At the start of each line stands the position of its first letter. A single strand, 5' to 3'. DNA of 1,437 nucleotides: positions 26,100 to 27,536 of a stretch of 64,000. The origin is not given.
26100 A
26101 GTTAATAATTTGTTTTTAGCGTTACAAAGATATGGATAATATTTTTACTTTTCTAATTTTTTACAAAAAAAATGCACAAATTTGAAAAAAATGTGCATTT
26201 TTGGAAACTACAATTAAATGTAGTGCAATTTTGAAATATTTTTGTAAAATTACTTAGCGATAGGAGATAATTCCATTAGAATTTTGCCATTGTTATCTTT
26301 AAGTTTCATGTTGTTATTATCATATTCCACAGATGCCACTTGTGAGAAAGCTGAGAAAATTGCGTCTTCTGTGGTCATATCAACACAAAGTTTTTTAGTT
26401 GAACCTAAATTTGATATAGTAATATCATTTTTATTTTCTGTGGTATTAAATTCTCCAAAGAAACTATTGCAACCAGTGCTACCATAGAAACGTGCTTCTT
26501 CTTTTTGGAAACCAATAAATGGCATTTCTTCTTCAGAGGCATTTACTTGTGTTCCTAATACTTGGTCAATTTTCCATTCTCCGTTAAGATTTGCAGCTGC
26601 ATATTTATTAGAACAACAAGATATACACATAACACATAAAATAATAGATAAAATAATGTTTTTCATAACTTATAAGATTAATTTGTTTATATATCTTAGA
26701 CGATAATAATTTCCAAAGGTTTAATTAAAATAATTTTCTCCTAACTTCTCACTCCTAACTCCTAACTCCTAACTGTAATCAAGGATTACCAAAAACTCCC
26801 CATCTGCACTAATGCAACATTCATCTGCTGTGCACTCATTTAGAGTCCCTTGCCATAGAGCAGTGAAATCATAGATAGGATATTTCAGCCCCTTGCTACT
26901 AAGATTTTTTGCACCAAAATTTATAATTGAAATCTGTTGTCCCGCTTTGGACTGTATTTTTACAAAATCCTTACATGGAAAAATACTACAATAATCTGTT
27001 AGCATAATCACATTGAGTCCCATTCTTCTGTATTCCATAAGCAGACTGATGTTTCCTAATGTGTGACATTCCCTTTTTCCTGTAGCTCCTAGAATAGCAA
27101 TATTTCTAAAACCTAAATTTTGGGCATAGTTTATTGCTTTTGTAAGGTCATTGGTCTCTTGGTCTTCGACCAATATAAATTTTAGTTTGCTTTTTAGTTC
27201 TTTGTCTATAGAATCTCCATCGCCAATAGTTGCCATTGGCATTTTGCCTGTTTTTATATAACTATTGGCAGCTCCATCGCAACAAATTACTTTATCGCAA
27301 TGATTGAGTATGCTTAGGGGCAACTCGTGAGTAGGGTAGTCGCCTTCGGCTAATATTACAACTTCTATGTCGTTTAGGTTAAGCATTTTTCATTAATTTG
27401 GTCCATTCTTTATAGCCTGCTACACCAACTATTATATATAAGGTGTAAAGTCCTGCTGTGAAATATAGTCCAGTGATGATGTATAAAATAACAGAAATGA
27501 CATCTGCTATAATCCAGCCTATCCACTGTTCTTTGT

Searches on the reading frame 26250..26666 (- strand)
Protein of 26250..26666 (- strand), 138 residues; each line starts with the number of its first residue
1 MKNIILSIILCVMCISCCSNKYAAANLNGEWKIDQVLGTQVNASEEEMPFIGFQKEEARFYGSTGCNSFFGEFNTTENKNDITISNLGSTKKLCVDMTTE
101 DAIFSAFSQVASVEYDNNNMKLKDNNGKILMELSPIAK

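Call 10: search_protein_families(library=pfam, proteins=[window:26250-26666:-])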
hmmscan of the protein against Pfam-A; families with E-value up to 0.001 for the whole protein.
window:26250-26666:- (138 aa): 3 families
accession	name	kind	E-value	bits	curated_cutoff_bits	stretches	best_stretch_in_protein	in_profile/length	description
PF03724.22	META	-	4.3e-22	78.6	24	1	26-133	3-108/109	META domain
PF20448.3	DUF6705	-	0.0009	19.5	24.4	1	1-100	1-101/188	Family of unknown function (DUF6705)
PF16585.11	Lipocalin_8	-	0.00093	20.1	27.2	0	13-91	2-84/135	Lipocalin-like domain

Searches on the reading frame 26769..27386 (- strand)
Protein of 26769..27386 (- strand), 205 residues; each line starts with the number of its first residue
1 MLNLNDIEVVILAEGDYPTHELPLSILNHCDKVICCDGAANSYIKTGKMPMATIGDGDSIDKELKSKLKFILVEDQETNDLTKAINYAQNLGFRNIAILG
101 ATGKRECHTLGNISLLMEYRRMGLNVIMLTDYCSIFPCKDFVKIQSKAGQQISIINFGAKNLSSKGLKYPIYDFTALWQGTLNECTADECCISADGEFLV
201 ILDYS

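Call 10: search_protein_families(library=pfam, proteins=[window:26769-27386:-])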
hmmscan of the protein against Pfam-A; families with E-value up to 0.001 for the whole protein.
window:26769-27386:- (205 aa): 3 families
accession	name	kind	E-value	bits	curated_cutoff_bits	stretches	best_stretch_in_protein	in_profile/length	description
PF04263.21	TPK_catalytic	-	1.8e-24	86.3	30.7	1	26-127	4-112/113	Thiamin pyrophosphokinase, catalytic domain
PF21275.2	Thi_PPkinase_C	-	2.7e-23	82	27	1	137-200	5-68/69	Thiamin pyrophosphokinase, substrate-binding domain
PF04265.19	TPK_B1_binding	-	0.00015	21.8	22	0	148-193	10-61/67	Thiamin pyrophosphokinase, vitamin B1 binding domain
